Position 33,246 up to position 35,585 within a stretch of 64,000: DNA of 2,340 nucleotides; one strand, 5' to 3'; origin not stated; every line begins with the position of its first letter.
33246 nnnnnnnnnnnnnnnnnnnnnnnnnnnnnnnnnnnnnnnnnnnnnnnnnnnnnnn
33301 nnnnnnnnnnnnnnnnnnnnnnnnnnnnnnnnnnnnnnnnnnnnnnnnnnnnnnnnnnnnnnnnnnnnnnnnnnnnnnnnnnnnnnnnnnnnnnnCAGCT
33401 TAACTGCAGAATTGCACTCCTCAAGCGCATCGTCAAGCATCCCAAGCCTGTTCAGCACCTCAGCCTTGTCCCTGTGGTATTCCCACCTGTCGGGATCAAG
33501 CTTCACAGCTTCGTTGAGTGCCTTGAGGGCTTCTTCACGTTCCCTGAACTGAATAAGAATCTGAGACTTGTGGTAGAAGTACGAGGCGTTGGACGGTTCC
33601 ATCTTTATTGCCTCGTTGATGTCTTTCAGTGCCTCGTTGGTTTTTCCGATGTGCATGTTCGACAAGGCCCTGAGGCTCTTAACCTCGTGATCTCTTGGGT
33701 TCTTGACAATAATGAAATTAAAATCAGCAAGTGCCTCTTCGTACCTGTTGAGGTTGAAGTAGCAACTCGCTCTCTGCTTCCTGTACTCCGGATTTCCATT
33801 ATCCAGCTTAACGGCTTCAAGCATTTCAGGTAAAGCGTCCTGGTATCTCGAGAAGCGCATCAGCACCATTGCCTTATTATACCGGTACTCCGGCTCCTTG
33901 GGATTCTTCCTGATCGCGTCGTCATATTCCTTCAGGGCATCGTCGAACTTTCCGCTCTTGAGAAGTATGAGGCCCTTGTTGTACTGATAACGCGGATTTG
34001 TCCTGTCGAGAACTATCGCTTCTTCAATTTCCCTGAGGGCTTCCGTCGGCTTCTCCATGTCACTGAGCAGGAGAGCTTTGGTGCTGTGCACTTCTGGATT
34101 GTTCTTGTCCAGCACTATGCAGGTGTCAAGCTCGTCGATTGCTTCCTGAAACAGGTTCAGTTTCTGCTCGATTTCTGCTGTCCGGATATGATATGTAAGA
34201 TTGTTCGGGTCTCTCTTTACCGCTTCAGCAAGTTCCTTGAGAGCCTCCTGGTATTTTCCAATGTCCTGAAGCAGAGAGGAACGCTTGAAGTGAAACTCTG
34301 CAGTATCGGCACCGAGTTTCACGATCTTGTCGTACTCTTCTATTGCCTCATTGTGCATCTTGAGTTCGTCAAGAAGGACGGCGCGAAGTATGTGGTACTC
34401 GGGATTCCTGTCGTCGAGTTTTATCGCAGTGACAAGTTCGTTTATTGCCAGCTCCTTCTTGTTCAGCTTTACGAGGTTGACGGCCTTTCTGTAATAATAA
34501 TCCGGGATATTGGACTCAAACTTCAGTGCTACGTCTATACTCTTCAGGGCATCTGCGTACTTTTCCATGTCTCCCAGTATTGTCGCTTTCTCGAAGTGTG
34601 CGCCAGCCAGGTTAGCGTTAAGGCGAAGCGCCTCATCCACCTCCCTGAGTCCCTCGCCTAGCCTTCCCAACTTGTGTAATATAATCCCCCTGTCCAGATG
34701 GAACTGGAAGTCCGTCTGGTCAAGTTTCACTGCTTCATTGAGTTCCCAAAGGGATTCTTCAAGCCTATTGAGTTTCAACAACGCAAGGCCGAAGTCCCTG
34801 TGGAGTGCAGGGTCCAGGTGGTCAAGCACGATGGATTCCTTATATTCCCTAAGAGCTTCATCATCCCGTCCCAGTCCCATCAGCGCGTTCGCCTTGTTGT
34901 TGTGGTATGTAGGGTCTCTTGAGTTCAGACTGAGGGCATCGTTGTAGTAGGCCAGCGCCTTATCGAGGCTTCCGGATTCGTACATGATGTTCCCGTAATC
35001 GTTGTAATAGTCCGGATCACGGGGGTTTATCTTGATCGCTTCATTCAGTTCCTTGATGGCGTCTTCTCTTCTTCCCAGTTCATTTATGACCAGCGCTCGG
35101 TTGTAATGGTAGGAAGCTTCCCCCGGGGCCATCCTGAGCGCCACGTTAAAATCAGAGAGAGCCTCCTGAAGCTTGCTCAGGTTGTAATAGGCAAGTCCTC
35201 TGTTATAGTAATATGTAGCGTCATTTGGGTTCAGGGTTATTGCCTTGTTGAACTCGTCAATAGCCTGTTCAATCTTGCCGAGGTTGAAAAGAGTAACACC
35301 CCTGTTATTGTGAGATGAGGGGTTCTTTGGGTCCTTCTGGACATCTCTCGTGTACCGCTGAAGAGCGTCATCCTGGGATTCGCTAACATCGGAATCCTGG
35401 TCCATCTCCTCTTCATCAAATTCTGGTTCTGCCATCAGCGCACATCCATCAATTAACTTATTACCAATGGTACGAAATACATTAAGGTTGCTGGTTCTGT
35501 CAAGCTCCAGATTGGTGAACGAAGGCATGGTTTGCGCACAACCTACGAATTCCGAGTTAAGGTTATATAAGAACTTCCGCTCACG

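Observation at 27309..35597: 8.3-kb gene encoding a 2762-aa protein made almost only of TPR repeats, divergent from the ribosomal superoperon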

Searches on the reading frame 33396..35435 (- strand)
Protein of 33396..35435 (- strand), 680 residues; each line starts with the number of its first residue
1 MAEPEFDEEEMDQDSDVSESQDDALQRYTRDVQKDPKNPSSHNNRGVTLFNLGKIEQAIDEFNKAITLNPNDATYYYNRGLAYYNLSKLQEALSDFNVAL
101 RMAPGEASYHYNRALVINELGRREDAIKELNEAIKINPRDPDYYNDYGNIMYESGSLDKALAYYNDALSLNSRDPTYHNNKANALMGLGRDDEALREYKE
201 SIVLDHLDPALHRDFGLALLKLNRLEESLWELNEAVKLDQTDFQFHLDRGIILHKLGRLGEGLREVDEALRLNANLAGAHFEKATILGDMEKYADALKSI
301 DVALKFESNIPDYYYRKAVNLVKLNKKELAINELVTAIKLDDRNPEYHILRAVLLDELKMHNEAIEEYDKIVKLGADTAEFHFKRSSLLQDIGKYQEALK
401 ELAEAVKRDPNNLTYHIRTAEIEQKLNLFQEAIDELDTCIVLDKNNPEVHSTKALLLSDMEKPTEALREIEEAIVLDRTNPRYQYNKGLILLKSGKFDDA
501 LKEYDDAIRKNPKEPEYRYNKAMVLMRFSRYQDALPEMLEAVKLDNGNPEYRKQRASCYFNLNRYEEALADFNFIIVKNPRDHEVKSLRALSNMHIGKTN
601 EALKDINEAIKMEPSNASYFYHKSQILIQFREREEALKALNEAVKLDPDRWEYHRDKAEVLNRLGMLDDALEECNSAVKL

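Call 44: search_solved_structures(query=window:33396-35435:-, max_evalue=1e-10)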
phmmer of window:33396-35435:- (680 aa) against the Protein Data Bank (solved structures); distinct sequences matched with E-value up to 1e-10: 50.
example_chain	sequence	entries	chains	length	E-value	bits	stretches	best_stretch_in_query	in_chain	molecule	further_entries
9qhb_A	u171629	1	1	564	2.4e-52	181.8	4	24-185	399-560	Engineered tetratricopeptide repeat protein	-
7yea_A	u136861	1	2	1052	2.4e-34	122.4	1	28-317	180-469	UDP-N-acetylglucosamine--peptide N-acetylglucosaminyltransferase 110 kDa subunit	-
7yeh_B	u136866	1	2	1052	2.4e-34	122.4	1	28-317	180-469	UDP-N-acetylglucosamine--peptide N-acetylglucosaminyltransferase 110 kDa subunit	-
7ntf_A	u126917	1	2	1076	2.7e-34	122.2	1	28-316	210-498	Isoform 1 of UDP-N-acetylglucosamine--peptide N-acetylglucosaminyltransferase 110 kDa subu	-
8bu0_A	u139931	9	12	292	2.1e-30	109.3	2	33-185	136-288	Consensus tetratricopeptide repeat protein | Crystal structure of an 8-repeat consensus TPR superhelix with Zinc. | Monomer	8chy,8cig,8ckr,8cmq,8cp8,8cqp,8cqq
1w3b_A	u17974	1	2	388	1.8e-29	106.3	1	28-249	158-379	UDP-N-ACETYLGLUCOSAMINE--PEPTIDE N-ACETYLGLUCOSAMINYLTRANSFERASE 110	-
6eou_A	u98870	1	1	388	3.1e-29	105.5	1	28-249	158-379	UDP-N-acetylglucosamine--peptide N-acetylglucosaminyltransferase 110 kDa subunit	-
9qhc_A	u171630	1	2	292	3.3e-27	98.8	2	33-185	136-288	Engineered tetratricopeptide repeat protein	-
7y4i_A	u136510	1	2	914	1.5e-20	76.8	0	44-195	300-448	Probable UDP-N-acetylglucosamine--peptide N-acetylglucosaminyltransferase SPINDLY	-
8dtf_A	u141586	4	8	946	1.7e-20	76.6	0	44-195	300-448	Probable UDP-N-acetylglucosamine--peptide N-acetylglucosaminyltransferase SPINDLY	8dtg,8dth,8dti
2y4t_A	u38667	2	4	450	1.5e-16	63.5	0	488-589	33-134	DNAJ HOMOLOG SUBFAMILY C MEMBER 3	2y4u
7kdt_A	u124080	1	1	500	1.9e-16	63.2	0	378-651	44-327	Mitochondrial import receptor subunit TOM70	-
9pkq_A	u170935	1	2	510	2.1e-16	63.1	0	376-651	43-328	Mitochondrial import receptor subunit TOM70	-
7dhg_C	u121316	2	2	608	4e-16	62.1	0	377-651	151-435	Mitochondrial import receptor subunit TOM70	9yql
9yr4_A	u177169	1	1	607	4.2e-16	62.1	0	377-651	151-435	Mitochondrial import receptor subunit TOM70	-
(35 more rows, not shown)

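Call 56: predict_structure(alignment_id=A2)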
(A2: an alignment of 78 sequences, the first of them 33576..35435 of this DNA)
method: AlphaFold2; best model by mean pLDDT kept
length: 620 residues; sequences in the alignment: 78
mean_pLDDT: 86.7   pTM: 0.71
mean pLDDT of the five models: 86.7, 83.4, 83.3, 81.8, 79.1
residues with pLDDT >= 90: 346; 70-90: 197; 50-70: 50; < 50: 27
segments of 3 or more residues with pLDDT < 50: 1-16, 290-294
pLDDT, mean of each block of 10 residues (from residue 1): 41 53 96 98 97 96 98 98 95 98 98 98 98 98 98 97 98 98 98 98 97 98 95 97 95 90 92 84 65 49 52 74 71 73 66 67 72 78 91 86 89 89 87 86 86 86 86 89 91 87 94 94 90 95 92 91 92 90 83 87 85 66
secondary structure, 60 per line:
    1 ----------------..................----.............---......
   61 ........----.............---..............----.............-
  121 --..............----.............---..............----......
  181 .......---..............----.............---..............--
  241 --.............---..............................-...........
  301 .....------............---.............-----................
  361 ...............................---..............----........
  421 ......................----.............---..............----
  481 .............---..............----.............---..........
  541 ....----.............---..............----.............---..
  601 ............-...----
elements in order: H17-34 H39-51 H55-68 H73-85 H89-102 H107-119 H123-136 H141-153 H157-170 H175-187 H191-204 H209-221 H225-238 H243-255 H259-288 H290-305 H312-323 H327-339 H345-391 H395-408 H413-442 H447-459 H463-476 H481-493 H497-510 H515-527 H531-544 H549-561 H565-578 H583-595 H599-612

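Call 60: fold_search(model_id=the predicted structure, library=pdb)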
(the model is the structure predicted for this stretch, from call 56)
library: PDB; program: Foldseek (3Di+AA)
matches with E <= 10: 1482; with E <= 0.001: 573
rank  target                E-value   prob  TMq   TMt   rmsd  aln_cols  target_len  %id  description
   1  9rtt_Q                8.2e-17  1.00  0.26  0.19  30.5       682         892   13  Activated Elongation Complex with IWS1 and ELOF1 (released 2025-09-03)
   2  7yea_A                2.7e-16  1.00  0.36  0.24  23.4       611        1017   18  Human O-GlcNAc transferase Dimer (released 2023-07-12)
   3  7yeh_A                3.1e-16  1.00  0.38  0.24  22.2       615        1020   18  Cryo-EM structure of human OGT-OGA complex (released 2023-07-12)
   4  9hvq_Q                9.4e-16  1.00  0.35  0.25  33.1       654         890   14  Structure of the transcribing Pol II-DSIF-PAF-SPT6-RECQL5 complex (released 2025-07-16)
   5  4buj_B                2.6e-15  1.00  0.30  0.15  32.7       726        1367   13  Crystal structure of the S. cerevisiae Ski2-3-8 complex (released 2013-08-28)
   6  4buj_F                5.2e-15  1.00  0.29  0.15  33.4       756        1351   13  Crystal structure of the S. cerevisiae Ski2-3-8 complex (released 2013-08-28)
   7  1w3b_A                7.5e-15  1.00  0.35  0.53  19.9       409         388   20  The superhelical TPR domain of O-linked GlcNAc transferase reveals structural similarities to importin alpha. (released 2004-09-09)
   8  1w3b_B                1.7e-14  1.00  0.34  0.54  19.2       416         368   18  The superhelical TPR domain of O-linked GlcNAc transferase reveals structural similarities to importin alpha. (released 2004-09-09)
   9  7xn7_q                4.0e-14  1.00  0.37  0.26  28.3       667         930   14  RNA polymerase II elongation complex containing Spt4/5, Elf1, Spt6, Spn1 and Paf1C (released 2022-09-07)
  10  9g8r_B                5.1e-14  1.00  0.32  0.19  24.3       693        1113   15  human SKI7-SKI238 complex in the open state (released 2024-10-16)
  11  8chy                  8.2e-14  1.00  0.32  0.64   5.7       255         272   28  Crystal structure of an 8-repeat consensus TPR superhelix with Zinc. (released 2024-02-21)
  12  7ntf_A                8.2e-14  1.00  0.40  0.28  15.8       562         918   19  Cryo-EM structure of unliganded O-GlcNAc transferase (released 2021-11-17)
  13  6af0_A                8.9e-14  1.00  0.35  0.25  32.9       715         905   14  Structure of Ctr9, Paf1 and Cdc73 ternary complex from Myceliophthora thermophila (released 2018-09-19)
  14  7y4i_A                9.2e-14  1.00  0.29  0.23  21.1       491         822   14  Crystal structure of SPINDLY in complex with GDP (released 2022-12-07)
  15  8fgw_D                1.1e-13  1.00  0.25  0.13  27.4       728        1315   14  Human IFT-A complex structures provide molecular insights into ciliary transport (released 2023-02-22)
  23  9qhb                  3.7e-13  1.00  0.35  0.73   4.3       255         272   27  Crystal structure of 16-repeat CTPR protein with eliminated coordination sites (released 2025-10-22)
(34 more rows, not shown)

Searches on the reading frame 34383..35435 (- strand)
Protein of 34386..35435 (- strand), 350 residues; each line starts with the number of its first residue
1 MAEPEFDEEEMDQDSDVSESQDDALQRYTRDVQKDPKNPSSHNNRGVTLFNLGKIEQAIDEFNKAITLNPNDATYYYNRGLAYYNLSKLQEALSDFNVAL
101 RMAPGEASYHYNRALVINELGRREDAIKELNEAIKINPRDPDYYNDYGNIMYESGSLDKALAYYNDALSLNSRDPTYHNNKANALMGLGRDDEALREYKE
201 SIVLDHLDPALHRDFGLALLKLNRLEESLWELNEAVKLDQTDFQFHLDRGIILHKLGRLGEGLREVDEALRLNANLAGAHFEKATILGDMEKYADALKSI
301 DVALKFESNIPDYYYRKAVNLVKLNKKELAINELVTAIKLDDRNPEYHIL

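Call 36: find_homologous_proteins(query=window:34386-35435:-, max_evalue=1e-20)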
Query window:34386-35435:- (350 aa): 256 proteins with E <= 1e-20 among 7427 candidates; the best 120 are listed.
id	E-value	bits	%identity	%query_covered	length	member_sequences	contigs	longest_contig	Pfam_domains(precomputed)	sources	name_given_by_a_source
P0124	2.6e-61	226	53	54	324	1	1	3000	PF03704.24,PF13431.13,PF23914.2,PF13414.13,PF00297.29,PF12569.15,PF13428.13,PF25064.2,PF13374.13,PF07721.21,PF14559.13,PF13371.13,PF00515.35,PF12895.14,PF13424.13,PF21033.5,PF13432.13,PF13181.13,PF07719.24,PF13174.13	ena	-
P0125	8.9e-58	215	28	73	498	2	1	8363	PF03704.24,PF13414.13,PF12569.15,PF13374.13,PF07721.21,PF24575.2,PF00515.35,PF13424.13,PF13429.13,PF14561.13,PF07719.24,PF13174.13,PF20308.5,PF25063.1,PF13431.13,PF23914.2,PF25062.2,PF25570.2,PF13176.13,PF13428.13,PF25064.2,PF14559.13,PF25575.1,PF10516.16,PF13371.13,PF12895.14,PF21033.5,PF13432.13,P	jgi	jgi:tetratricopeptide (TPR) repeat protein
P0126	4.5e-51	192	29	70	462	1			PF03704.24,PF13414.13,PF16918.12,PF12569.15,PF13374.13,PF07721.21,PF24575.2,PF00515.35,PF13424.13,PF13429.13,PF14561.13,PF07719.24,PF13174.13,PF20308.5,PF25063.1,PF13431.13,PF23914.2,PF25062.2,PF25570.2,PF13176.13,PF13428.13,PF25064.2,PF14559.13,PF25575.1,PF10516.16,PF13371.13,PF12895.14,PF21033.5,P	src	-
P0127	9.8e-48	182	27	84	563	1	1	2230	PF03704.24,PF01435.25,PF13431.13,PF23914.2,PF12862.14,PF13414.13,PF13176.13,PF12569.15,PF13428.13,PF13374.13,PF14559.13,PF24575.2,PF25575.1,PF13371.13,PF00515.35,PF12895.14,PF13424.13,PF21033.5,PF13432.13,PF13181.13,PF01239.29,PF07719.24,PF13174.13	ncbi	-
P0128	5.5e-47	179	30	54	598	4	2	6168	PF03704.24,PF13414.13,PF12569.15,PF13374.13,PF24575.2,PF00515.35,PF13424.13,PF13429.13,PF14561.13,PF07719.24,PF13174.13,PF25063.1,PF13431.13,PF13365.13,PF23914.2,PF25062.2,PF13176.13,PF13428.13,PF14559.13,PF25575.1,PF10516.16,PF13371.13,PF12895.14,PF21033.5,PF13432.13,PF13181.13,PF00089.33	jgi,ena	-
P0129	7.1e-45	172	33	60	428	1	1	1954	PF03704.24,PF13414.13,PF12569.15,PF13374.13,PF07721.21,PF24575.2,PF00515.35,PF13424.13,PF13429.13,PF14561.13,PF07719.24,PF13174.13,PF20308.5,PF25063.1,PF13431.13,PF23914.2,PF25062.2,PF25570.2,PF13176.13,PF13428.13,PF25064.2,PF14559.13,PF25575.1,PF10516.16,PF13371.13,PF12895.14,PF21033.5,PF13432.13,P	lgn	-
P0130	1.2e-44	171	30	56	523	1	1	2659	PF13431.13,PF23914.2,PF13414.13,PF13176.13,PF13428.13,PF14559.13,PF24575.2,PF25575.1,PF10516.16,PF13371.13,PF00515.35,PF13424.13,PF13432.13,PF13429.13,PF13181.13,PF01239.29,PF07719.24,PF13174.13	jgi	-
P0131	4.4e-43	166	33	59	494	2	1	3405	PF03704.24,PF13414.13,PF12569.15,PF13374.13,PF09832.15,PF24575.2,PF09145.17,PF00515.35,PF04212.25,PF13424.13,PF13429.13,PF14561.13,PF07719.24,PF13174.13,PF20308.5,PF25063.1,PF13431.13,PF23914.2,PF13176.13,PF24885.2,PF13428.13,PF25064.2,PF14559.13,PF25575.1,PF10516.16,PF13371.13,PF12895.14,PF21033.5,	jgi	jgi:tetratricopeptide (TPR) repeat protein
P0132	5.0e-42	163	31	67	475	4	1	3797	PF03704.24,PF13431.13,PF23914.2,PF25062.2,PF13414.13,PF13176.13,PF13428.13,PF13374.13,PF14559.13,PF24575.2,PF10516.16,PF13371.13,PF00515.35,PF12895.14,PF13424.13,PF21033.5,PF13432.13,PF13181.13,PF07719.24,PF13174.13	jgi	jgi:tetratricopeptide (TPR) repeat protein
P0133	6.8e-42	162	24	79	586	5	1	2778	PF25063.1,PF13431.13,PF23914.2,PF13414.13,PF13176.13,PF17004.12,PF13428.13,PF25064.2,PF14559.13,PF24575.2,PF25575.1,PF13371.13,PF00515.35,PF12895.14,PF13424.13,PF21033.5,PF13432.13,PF13181.13,PF01239.29,PF07719.24,PF13174.13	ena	-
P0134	1.1e-41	162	31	61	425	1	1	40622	PF03704.24,PF13414.13,PF12569.15,PF13374.13,PF07721.21,PF24575.2,PF00515.35,PF13424.13,PF13429.13,PF14561.13,PF07719.24,PF13174.13,PF25063.1,PF13431.13,PF23914.2,PF25062.2,PF25570.2,PF13176.13,PF13428.13,PF25064.2,PF14559.13,PF25575.1,PF10516.16,PF13371.13,PF12895.14,PF21033.5,PF13432.13,PF06552.19,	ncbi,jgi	ncbi:MAG: hypothetical protein C4291_10325 [Candidatus Dadabacteria bacterium]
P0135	2.5e-41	160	31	53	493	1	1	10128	PF13431.13,PF13414.13,PF25570.2,PF13428.13,PF14559.13,PF13371.13,PF00515.35,PF13424.13,PF13432.13,PF13181.13,PF01239.29,PF07719.24,PF13174.13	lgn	-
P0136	1.1e-40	158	28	97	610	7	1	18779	PF03704.24,PF13431.13,PF23914.2,PF13414.13,PF13176.13,PF13428.13,PF14559.13,PF24575.2,PF25575.1,PF10516.16,PF13371.13,PF00515.35,PF13424.13,PF13432.13,PF13429.13,PF13181.13,PF07719.24,PF13174.13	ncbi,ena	-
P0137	1.8e-39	154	31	72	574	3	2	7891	PF03704.24,PF13431.13,PF13414.13,PF21545.4,PF13176.13,PF12569.15,PF13428.13,PF13374.13,PF14559.13,PF24575.2,PF25575.1,PF13371.13,PF01650.24,PF00515.35,PF13424.13,PF13432.13,PF13429.13,PF13181.13,PF01239.29,PF07719.24,PF13174.13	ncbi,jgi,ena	-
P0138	1.9e-39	154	28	79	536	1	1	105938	PF13431.13,PF25263.2,PF13365.13,PF23914.2,PF13414.13,PF24132.2,PF12569.15,PF13428.13,PF14559.13,PF24575.2,PF13371.13,PF00515.35,PF13424.13,PF21033.5,PF13432.13,PF13429.13,PF13181.13,PF01239.29,PF14561.13,PF07719.24,PF13174.13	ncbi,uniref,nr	ncbi:tetratricopeptide repeat-containing S1 family peptidase [Anabaena lutea]|uniref:Tetratricopepti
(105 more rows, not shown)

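Call 65: find_related_loci(query=A4, collection=metagenome_contigs, flank=10000)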
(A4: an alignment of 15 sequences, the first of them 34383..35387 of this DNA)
Query A4 (335 aa) in metagenome_contigs; peptide patterns used: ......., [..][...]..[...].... (x = any residue, [..] = any of these).
270 stretches matched a pattern; 10 encode a relative of the query (tblastn E <= 1e-3); 10 distinct loci.
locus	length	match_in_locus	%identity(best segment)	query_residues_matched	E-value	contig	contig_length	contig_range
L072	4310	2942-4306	46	4-332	2e-100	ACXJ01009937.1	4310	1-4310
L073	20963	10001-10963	46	6-333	2e-98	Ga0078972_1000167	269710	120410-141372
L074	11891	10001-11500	41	6-335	3e-78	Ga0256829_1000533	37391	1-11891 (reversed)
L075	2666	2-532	32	1-286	4e-21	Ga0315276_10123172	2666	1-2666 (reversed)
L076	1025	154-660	34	6-286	2e-20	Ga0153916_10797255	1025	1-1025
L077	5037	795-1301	32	6-280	1e-19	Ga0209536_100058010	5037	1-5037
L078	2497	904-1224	31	8-179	2e-10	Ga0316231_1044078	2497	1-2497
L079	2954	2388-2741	30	7-122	7e-10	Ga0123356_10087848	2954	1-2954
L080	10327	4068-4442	30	6-156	4e-7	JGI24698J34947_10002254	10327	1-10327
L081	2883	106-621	22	75-267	4e-5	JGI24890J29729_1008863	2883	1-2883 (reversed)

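Call 82: search_protein_families(library=ncbifam, proteins=[L073:9911-13411:+], max_evalue=0.00001)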
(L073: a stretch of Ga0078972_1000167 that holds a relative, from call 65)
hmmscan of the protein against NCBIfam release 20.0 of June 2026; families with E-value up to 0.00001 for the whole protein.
L073:9911-13411:+ (1167 aa): 36 families (the best 25 are shown)
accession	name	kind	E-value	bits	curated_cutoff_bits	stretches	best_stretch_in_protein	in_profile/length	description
NF040959.1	MamA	equivalog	3.5e-112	372.8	200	8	15-180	38-203/204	magnetosome protein MamA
TIGR02917.1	PEP_TPR_lipo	equivalog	3.1e-108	362.9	312.2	4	392-757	164-529/899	XrtA/PEP-CTERM system TPR-repeat protein PrsT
TIGR02552.1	LcrH_SycD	equivalog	4.6e-91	301.6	104.8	7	905-999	28-122/136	SycD/LcrH family type III secretion system chaperone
TIGR02521.1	type_IV_pilW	equivalog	2.7e-84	282.4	154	5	266-412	45-194/234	type IV pilus biogenesis/stability protein PilW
TIGR00990.1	3a0801s09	subfamily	4.7e-65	220.4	757.25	6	87-317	336-573/615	mitochondrial import receptor subunit TOM70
NF033762.1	social_mot_Tgl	equivalog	7.7e-64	215.4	225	3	85-215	34-167/252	social motility TPR repeat lipoprotein Tgl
NF052415.1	T3SS_chap_SctY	equivalog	5.8e-52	174.7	70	0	841-922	20-104/106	type III secretion apparatus assembly chaperone SctY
NF041522.1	TPR_sll0314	equivalog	4.8e-49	167.1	225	1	840-923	162-242/275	Sll0314/Alr1548 family TPR repeat-containing protein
NF033920.0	C39_PA2778_fam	equivalog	4.8e-46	157.3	150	1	870-960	165-255/255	PA2778 family cysteine peptidase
TIGR03939.1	PGA_TPR_OMP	equivalog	2.3e-44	151.8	366.65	4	120-305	23-207/800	poly-beta-1,6 N-acetyl-D-glucosamine export porin PgaA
NF047558.1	TPR_END_plus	domain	3.6e-43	145.3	32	0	119-151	2-34/56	TPR end-of-group domain-containing protein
NF047371.1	FlcA_CTERM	equivalog_domain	1.1e-39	136.5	300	2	299-380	452-534/646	periplasmic flagellar collar protein FlcA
NF033758.1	gliding_GltE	equivalog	2.1e-39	135.7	225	2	142-265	214-337/411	adventurous gliding motility TPR repeat lipoprotein GltE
NF008391.2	PRK11189.1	equivalog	6.9e-37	127.5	250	1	118-218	67-167/297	lipoprotein NlpI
NF007468.0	PRK10049.1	equivalog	5.3e-34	117.5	1043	1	193-310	110-226/817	poly-beta-1,6 N-acetyl-D-glucosamine export porin PgaA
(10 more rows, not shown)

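Call 83: search_protein_families(library=pfam, proteins=[L073:13070-13411:+], max_evalue=1)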
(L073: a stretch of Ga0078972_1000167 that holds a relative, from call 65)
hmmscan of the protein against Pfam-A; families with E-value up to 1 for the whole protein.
L073:13070-13411:+ (114 aa): 10 families
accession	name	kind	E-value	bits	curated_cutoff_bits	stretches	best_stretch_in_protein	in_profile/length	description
PF14559.12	TPR_19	-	1.2e-05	26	25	2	1-47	14-60/68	Tetratricopeptide repeat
PF13431.12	TPR_17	-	3.2e-05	24.3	24.4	1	1-32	2-33/34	Tetratricopeptide repeat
PF12569.14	NatA_aux_su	-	0.00046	19.7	33.3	1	12-76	38-102/515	N-terminal acetyltransferase A, auxiliary subunit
PF13428.12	TPR_14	-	0.0022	19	23.5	1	15-54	4-43/44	Tetratricopeptide repeat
PF22860.2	DUF7017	-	0.01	16.3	27.5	1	17-56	6-45/141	Domain of unknown function (DUF7017)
PF13432.12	TPR_16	-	0.046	14.6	32.7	1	2-46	21-65/65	Tetratricopeptide repeat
PF13181.12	TPR_8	-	0.13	13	25.7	1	18-43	7-32/34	Tetratricopeptide repeat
PF14218.11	COP23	-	0.13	12.4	27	0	74-94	35-55/138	Circadian oscillating protein COP23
PF07719.23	TPR_2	-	0.24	12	27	0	17-42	6-31/34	Tetratricopeptide repeat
PF00515.34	TPR_1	-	0.36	11.2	27.8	0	18-35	7-24/34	Tetratricopeptide repeat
